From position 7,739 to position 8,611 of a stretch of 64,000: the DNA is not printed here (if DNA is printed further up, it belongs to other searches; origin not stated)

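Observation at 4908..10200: Atypical PilN/PilO-containing operon: murJ, pilN-like, pilO-like, a TM protein, an Ig/FN3 surface protein, then the giant protein, with no pilM, pilP, pilQ or pilin in between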

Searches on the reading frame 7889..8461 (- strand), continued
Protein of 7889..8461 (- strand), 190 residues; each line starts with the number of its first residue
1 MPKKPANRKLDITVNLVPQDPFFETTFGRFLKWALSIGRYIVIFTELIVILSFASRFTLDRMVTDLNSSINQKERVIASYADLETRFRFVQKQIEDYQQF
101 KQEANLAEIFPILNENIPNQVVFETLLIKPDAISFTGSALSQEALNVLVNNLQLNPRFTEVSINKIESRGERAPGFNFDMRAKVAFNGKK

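Call 56: find_encoding_contigs(protein=P0342, flank=10000, max_places=1)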
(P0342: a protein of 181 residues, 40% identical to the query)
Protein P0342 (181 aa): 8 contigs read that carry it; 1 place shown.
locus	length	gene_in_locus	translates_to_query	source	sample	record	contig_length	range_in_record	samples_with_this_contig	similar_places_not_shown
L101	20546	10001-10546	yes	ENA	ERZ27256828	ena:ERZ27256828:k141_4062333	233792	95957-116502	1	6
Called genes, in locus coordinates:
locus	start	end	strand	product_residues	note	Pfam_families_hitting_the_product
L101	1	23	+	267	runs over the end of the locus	PF02397:Bac_transf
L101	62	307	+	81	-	-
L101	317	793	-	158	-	PF01988:VIT1 (weak)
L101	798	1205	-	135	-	PF03073:TspO_MBR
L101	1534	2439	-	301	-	PF00226:DnaJ, PF01556:DnaJ_C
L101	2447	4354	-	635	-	PF00012:HSP70, PF01869:BcrAD_BadFG (faint), PF06723:MreB_Mbl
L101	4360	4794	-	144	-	PF01025:GrpE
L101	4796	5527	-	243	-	PF01628:HrcA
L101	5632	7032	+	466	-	PF01229:Glyco_hydro_39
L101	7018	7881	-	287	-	PF03193:RsgA_GTPase (faint), PF00009:GTP_EFTU (faint), PF02421:FeoB_N, PF00350:Dynamin_N (faint), PF01926:MMR_HSR1, PF16897:MMR_HSR1_Xtn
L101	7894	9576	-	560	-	PF01554:MatE (weak), PF03023:MurJ, PF01554:MatE (weak)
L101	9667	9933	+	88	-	PF01649:Ribosomal_S20p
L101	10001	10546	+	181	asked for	PF05137:PilN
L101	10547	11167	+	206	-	PF04350:PilO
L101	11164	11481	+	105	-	-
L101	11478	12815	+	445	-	-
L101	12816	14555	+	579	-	-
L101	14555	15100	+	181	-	-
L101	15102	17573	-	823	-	PF09594:GT87, PF02366:PMT, PF13231:PMT_2, PF16192:PMT_4TMC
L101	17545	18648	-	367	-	PF03816:LytR_cpsA_psr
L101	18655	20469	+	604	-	PF00580:UvrD-helicase, PF13245:AAA_19, PF13604:AAA_30 (faint), PF01443:Viral_helicase1 (faint), PF13361:UvrD_C, PF13538:UvrD_C_2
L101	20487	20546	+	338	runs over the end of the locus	PF02388:FemAB, PF13480:Acetyltransf_6, PF02388:FemAB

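Call 75: predict_structure(alignment_id=A1)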
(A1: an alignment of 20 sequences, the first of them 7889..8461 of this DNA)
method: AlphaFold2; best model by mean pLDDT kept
length: 190 residues; sequences in the alignment: 20
mean_pLDDT: 75.4   pTM: 0.40
mean pLDDT of the five models: 75.4, 75.5, 74.9, 72.2, 63.4
residues with pLDDT >= 90: 5; 70-90: 136; 50-70: 28; < 50: 21
segments of 3 or more residues with pLDDT < 50: 1-18, 188-190
pLDDT, mean of each block of 10 residues (from residue 1): 42 45 64 77 86 88 89 83 77 70 62 75 81 86 87 84 86 83 68
secondary structure, 60 per line:
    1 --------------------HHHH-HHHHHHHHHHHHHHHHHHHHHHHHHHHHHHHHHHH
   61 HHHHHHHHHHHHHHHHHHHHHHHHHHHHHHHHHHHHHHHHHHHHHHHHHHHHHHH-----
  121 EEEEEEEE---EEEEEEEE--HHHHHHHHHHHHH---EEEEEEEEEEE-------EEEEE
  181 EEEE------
elements in order: H21-24 H26-115 E121-128 E132-139 H142-154 E158-168 E176-184
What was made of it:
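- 7889..8461 (-): pilN-like gene, 190 aa. It encodes a short cytoplasmic peptide, a TM helix with conserved FT(E/Q), a coiled coil and a C-terminal ferredoxin-like domain. AlphaFold model at pLDDT 75 (call 75).
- On PilN (PF05137): The AlphaFold model has a helix at 26-115 and a beta-beta-alpha-beta-beta domain (call 75).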

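Call 78: fold_search(model_id=the predicted structure, library=pdb)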
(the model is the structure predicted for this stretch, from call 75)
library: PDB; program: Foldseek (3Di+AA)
matches with E <= 10: 970; with E <= 0.001: 0
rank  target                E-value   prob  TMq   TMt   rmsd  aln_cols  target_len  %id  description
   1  5hl8_A                1.1e-03  1.00  0.34  0.72   2.7        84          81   18  1.93 Angstrom resolution crystal structure of a pullulanase-specific type II secretion system integral cytoplasmic mem (released 2016-01-27)
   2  5hl8_C                1.3e-03  1.00  0.33  0.72   2.6        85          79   16  1.93 Angstrom resolution crystal structure of a pullulanase-specific type II secretion system integral cytoplasmic mem (released 2016-01-27)
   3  4bhq_A                2.3e-03  1.00  0.31  0.53   3.5        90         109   19  Structure of the periplasmic domain of the PilN type IV pilus biogenesis protein from Thermus thermophilus (released 2013-11-20)
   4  4bhq_B                6.0e-03  1.00  0.31  0.52   6.9       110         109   19  Structure of the periplasmic domain of the PilN type IV pilus biogenesis protein from Thermus thermophilus (released 2013-11-20)
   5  5uvr                  1.3e-02  1.00  0.34  0.62   3.7        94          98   16  The core region of PilO from the type IV pilus system of Pseudomonas aeruginosa (released 2018-02-21)
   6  2w7v_A                1.5e-02  1.00  0.33  0.69   2.6        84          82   10  periplasmic domain of EpsL from Vibrio parahaemolyticus (released 2010-03-31)
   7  5n7l                  1.6e-02  1.00  0.35  0.77   2.1        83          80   13  Crystal structure of the periplasmic domain of XcpY, tI crystal form. (released 2018-03-14)
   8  6ghu_A                2.5e-02  1.00  0.31  0.65   3.4        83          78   14  Crystal structure of the periplasmic domain of XcpY, oP crystal form. (released 2018-11-21)
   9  8a9w                  3.0e-02  1.00  0.32  0.74   2.2        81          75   17  Crystal structure of PulL C-ter domain (released 2023-01-11)
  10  3jc8_Oa               3.2e-02  0.91  0.31  0.32  17.2       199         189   15  Architectural model of the type IVa pilus machine in a piliated state (released 2016-03-16)
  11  2rjz_A                3.4e-02  0.92  0.25  0.32   6.5       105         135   12  Crystal structure of the type 4 fimbrial biogenesis protein PilO from Pseudomonas aeruginosa (released 2007-11-06)
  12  2rjz_B                4.1e-02  0.87  0.25  0.33   6.9       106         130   18  Crystal structure of the type 4 fimbrial biogenesis protein PilO from Pseudomonas aeruginosa (released 2007-11-06)
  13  6kny_A                6.6e-02  0.95  0.22  0.24   8.3        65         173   11  Structure of Amuc_1100 without transmembrane region from Akkermansia muciniphila (released 2020-04-15)
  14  1xbn                  6.6e-02  0.60  0.22  0.21   7.1        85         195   18  Crystal structure of a bacterial nitric oxide sensor: an ortholog of mammalian soluble guanylate cyclase heme domain (released 2004-09-07)
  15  6lad_A                8.4e-02  0.91  0.22  0.21  10.2        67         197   10  Crystal structure of Amuc_1100 from Akkermansia muciniphila (released 2020-08-05)
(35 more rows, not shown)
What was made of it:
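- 7889..8461 (-): Foldseek matches to PulL/GspL, T. thermophilus PilN 4bhq, PilO and EpsL (probability 1.0, TM-score on the target 0.5-0.77; call 78).
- On PilN (PF05137): Foldseek matches PulL, T. thermophilus PilN and PilO at probability 1.0 (call 78).
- Closest known: GspL/GspM of type II secretion systems. Same: The fold of the C-terminal domain is shared (top Foldseek hits PulL, XcpY, EpsL; call 78).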

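Call 86: find_related_loci(query=A7, collection=metagenome_contigs, flank=10000)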
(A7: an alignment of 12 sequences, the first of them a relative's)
Query A7 (189 aa) in metagenome_contigs; peptide patterns used: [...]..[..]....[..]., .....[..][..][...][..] (x = any residue, [..] = any of these).
600 stretches matched a pattern (row limit reached: there are more); 465 encode a relative of the query (tblastn E <= 1e-3); the best 80 are kept; 80 distinct loci.
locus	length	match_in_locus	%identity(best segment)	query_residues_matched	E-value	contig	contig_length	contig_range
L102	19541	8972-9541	76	1-189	2e-89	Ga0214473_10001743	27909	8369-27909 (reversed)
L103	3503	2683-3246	71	1-189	5e-84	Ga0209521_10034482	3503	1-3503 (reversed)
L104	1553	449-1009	70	1-189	1e-86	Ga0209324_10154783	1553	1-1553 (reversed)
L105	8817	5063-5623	70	1-189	6e-82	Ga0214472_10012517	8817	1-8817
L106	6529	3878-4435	56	1-188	3e-62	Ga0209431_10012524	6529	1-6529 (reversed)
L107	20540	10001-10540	56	1-180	1e-61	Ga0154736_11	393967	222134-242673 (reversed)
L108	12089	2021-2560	56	1-180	9e-62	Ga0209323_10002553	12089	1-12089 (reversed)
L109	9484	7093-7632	56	1-180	1e-61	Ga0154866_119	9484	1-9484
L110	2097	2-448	66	39-189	1e-61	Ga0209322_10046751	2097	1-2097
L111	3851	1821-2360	53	1-180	3e-60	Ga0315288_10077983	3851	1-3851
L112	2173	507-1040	52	1-178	2e-59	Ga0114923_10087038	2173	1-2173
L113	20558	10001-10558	53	1-189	1e-58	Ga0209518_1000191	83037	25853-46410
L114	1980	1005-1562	53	1-189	3e-59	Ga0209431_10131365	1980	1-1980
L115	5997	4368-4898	56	1-177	4e-58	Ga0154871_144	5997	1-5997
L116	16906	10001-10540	53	1-180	3e-57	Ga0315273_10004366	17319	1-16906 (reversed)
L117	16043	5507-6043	57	1-180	3e-57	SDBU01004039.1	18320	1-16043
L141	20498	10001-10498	52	1-166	5e-52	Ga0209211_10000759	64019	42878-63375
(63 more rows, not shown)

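Call 91: search_protein_families(library=pfam, proteins=[L098:12349-12774:+, L098:13964-14371:+, L097:12989-13477:+, L097:13520-15175:+, L101:12816-14555:+, L101:14555-15100:+, L099:13013-13612:+, L099:13678-14496:+, L099:14503-15042:+, L101:11478-12815:+], max_evalue=0.01)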
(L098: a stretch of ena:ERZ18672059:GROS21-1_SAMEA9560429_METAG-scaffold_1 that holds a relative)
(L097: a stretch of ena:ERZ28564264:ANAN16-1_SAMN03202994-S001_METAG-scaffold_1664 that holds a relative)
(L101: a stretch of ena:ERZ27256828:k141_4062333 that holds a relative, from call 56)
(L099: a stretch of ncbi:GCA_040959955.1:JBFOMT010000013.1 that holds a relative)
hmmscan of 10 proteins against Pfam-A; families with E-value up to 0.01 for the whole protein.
L098:12349-12774:+ (141 aa): 1 family
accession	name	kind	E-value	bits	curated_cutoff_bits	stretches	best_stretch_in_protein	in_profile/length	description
PF18895.5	T4SS_pilin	-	1e-08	35.5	26.6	1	51-119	3-70/71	Type IV secretion system pilin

L098:13964-14371:+ (135 aa): 1 family
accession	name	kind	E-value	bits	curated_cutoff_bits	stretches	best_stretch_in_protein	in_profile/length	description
PF18895.5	T4SS_pilin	-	4.4e-10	39.9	26.6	1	50-118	4-71/71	Type IV secretion system pilin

L097:12989-13477:+ (162 aa): 0 families

L097:13520-15175:+ (551 aa): 0 families

L101:12816-14555:+ (579 aa): 0 families

L101:14555-15100:+ (181 aa): 0 families

L099:13013-13612:+ (199 aa): 0 families

L099:13678-14496:+ (272 aa): 2 families
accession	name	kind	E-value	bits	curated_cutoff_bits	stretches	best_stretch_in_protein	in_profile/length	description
PF10814.13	CwsA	-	0.0015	19.3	26.7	1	23-86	59-118/134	Cell wall synthesis protein CwsA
PF07705.17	CARDB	-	0.005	17.5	22.7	1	101-145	21-65/101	CARDB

L099:14503-15042:+ (179 aa): 0 families

L101:11478-12815:+ (445 aa): 3 families
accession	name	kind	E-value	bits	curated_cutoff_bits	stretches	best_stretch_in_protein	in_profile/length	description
PF16656.11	Pur_ac_phosph_N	-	1e-12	48.9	30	1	44-132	6-93/93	Purple acid Phosphatase, N-terminal domain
PF00041.27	fn3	-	2.1e-08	34.7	25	1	40-114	2-66/84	Fibronectin type III domain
PF19077.6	Big_13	-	1.8e-07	32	27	1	286-355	24-94/102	Bacterial Ig-like domain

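Call 98: search_protein_families(library=ncbifam, proteins=[L141:14063-14575:+, L117:9601-10074:+, L097:12989-13474:+, L107:12946-13359:+, L107:11563-12939:+, L101:11478-12812:+, L117:7064-8413:+, L141:12793-14058:+, L117:8400-9596:+, L101:14555-15097:+], max_evalue=1)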
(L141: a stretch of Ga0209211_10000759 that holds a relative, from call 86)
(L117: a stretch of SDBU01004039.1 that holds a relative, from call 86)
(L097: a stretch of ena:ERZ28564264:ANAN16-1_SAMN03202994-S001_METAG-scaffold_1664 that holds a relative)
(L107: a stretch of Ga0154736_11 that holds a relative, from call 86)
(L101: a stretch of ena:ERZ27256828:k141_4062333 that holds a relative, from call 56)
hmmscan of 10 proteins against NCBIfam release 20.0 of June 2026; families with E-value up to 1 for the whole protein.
L141:14063-14575:+ (171 aa): 8 families
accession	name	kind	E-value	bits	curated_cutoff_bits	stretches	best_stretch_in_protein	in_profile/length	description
NF033761.1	gliding_GltJ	equivalog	0.0001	21.5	450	1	10-141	372-504/671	adventurous gliding motility protein GltJ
NF053549.1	FtsL_Actino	equivalog_domain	0.026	14.4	55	1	10-39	10-39/83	cell division protein FtsL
NF033887.1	conj_TraX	equivalog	0.091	12.4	100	1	5-41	108-144/163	conjugal transfer protein TraX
NF041735.1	hist_kin_RppB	equivalog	0.12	11.1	400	1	9-48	189-228/438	two-component system sensor histidine kinase RppB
TIGR00799.1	mtp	subfamily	0.13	11.8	181.3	1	8-77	190-254/258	Golgi 4-transmembrane spanning transporter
NF005435.1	PRK07021.1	equivalog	0.22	11.4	131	1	6-54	6-54/157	flagellar basal body-associated protein FliL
NF008109.0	PRK10856.1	equivalog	0.54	9.9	208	1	38-139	141-248/334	cytoskeleton protein RodZ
NF005848.0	PRK07764.2-4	equivalog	0.7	8.4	1259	1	53-154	396-497/827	DNA polymerase III subunit gamma and tau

L117:9601-10074:+ (158 aa): 5 families
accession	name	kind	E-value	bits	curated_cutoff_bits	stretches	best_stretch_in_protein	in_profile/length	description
NF033761.1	gliding_GltJ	equivalog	0.0069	15.5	450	1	4-128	369-496/671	adventurous gliding motility protein GltJ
NF005846.3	PRK07764.1-6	equivalog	0.027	13.5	625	1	29-127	406-503/628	DNA polymerase III subunit gamma and tau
NF005435.1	PRK07021.1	equivalog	0.13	12.2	131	1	2-50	5-54/157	flagellar basal body-associated protein FliL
NF005826.1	PRK07718.1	equivalog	0.2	11.6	140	1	1-39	1-41/143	flagellar basal body-associated protein FliL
NF038356.1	actino_DLW39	hypoth_equivalog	0.44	10.4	24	0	4-24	1-17/38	DLW-39 family protein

L097:12989-13474:+ (162 aa): 3 families
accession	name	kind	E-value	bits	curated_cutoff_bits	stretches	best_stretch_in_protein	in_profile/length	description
NF033186.1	internalin_K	exception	0.0015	17.1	1100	1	67-157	505-597/604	class 1 internalin InlK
NF033761.1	gliding_GltJ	equivalog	0.002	17.3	450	1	24-133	362-469/671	adventurous gliding motility protein GltJ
NF047839.1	PspM_Rv2743c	equivalog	0.14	12.1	80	1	32-76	42-86/220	phage shock envelope stress response protein PspM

L107:12946-13359:+ (138 aa): 3 families
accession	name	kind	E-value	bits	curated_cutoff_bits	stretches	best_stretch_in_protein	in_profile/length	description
NF033186.1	internalin_K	exception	0.0016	16.9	1100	1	53-135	517-599/604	class 1 internalin InlK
NF033761.1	gliding_GltJ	equivalog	0.0035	16.5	450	1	8-112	370-477/671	adventurous gliding motility protein GltJ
NF053819.1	EF0750_LPXTG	subfamily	0.014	15.8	47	1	56-136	24-98/105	EF2685/EF0750 family sortase-dependent surface protein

L107:11563-12939:+ (459 aa): 4 families
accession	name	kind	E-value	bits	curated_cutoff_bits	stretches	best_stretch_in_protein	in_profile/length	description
NF040520.1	Ig_like_BLP2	equivalog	6.1e-09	34.6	750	1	280-363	527-609/730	Ig-like repeat protein Blp2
NF033510.3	Ca_tandemer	repeat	1.5e-07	31.7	50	2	272-350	11-93/96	Ca2+-stabilized repeat-containing adhesin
NF041335.1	surf_glcprot_Halo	equivalog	0.03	12.4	1100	1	375-437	794-852/862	ArtA-dependent S-layer glycoprotein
TIGR01167.1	LPXTG_anchor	domain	0.064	13.9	15.9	1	423-458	1-32/34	LPXTG cell wall anchor domain-containing protein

L101:11478-12812:+ (445 aa): 3 families
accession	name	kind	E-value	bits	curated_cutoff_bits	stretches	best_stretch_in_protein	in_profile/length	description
NF040520.1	Ig_like_BLP2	equivalog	9.5e-06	24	750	1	289-360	538-609/730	Ig-like repeat protein Blp2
NF033186.1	internalin_K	exception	0.00014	20.5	1100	1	310-399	459-540/604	class 1 internalin InlK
NF040982.1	ComGD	equivalog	0.16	12.4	70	1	74-117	89-134/139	competence type IV pilus minor pilin ComGD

L117:7064-8413:+ (450 aa): 5 families
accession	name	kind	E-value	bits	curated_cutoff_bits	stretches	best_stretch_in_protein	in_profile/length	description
NF033510.3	Ca_tandemer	repeat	4.1e-07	30.3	50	1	293-353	30-93/96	Ca2+-stabilized repeat-containing adhesin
NF040520.1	Ig_like_BLP2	equivalog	1.3e-05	23.6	750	1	293-363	537-606/730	Ig-like repeat protein Blp2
NF033186.1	internalin_K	exception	0.025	13.1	1100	1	374-414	508-548/604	class 1 internalin InlK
NF037973.1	metallo_SslE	exception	0.26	8.6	3000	1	373-409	55-91/1519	lipoprotein metalloprotease SslE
NF033845.1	MSCRAMM_ClfB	exception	0.37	8.6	999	1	368-416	548-594/871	MSCRAMM family adhesin clumping factor ClfB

L141:12793-14058:+ (422 aa): 0 families

L117:8400-9596:+ (399 aa): 1 family
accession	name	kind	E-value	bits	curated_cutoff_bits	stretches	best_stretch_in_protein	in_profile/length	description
NF033761.1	gliding_GltJ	equivalog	0.0051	15.9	450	1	21-183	306-461/671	adventurous gliding motility protein GltJ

L101:14555-15097:+ (181 aa): 4 families
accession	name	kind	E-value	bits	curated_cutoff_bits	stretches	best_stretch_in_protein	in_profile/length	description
NF053819.1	EF0750_LPXTG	subfamily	0.046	14.2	47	1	127-180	44-98/105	EF2685/EF0750 family sortase-dependent surface protein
NF033186.1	internalin_K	exception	0.073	11.5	1100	1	119-154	507-542/604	class 1 internalin InlK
NF037973.1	metallo_SslE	exception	0.24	8.6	3000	1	115-171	43-98/1519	lipoprotein metalloprotease SslE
NF033845.1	MSCRAMM_ClfB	exception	0.5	8.2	999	1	101-151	525-575/871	MSCRAMM family adhesin clumping factor ClfB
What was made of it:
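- Closest known: Sortase-anchored LPXTG surface proteins of Gram-positive bacteria. Different: The LPXTG model scores just below its cut-off (13.9 against 15.9 bits; call 98).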
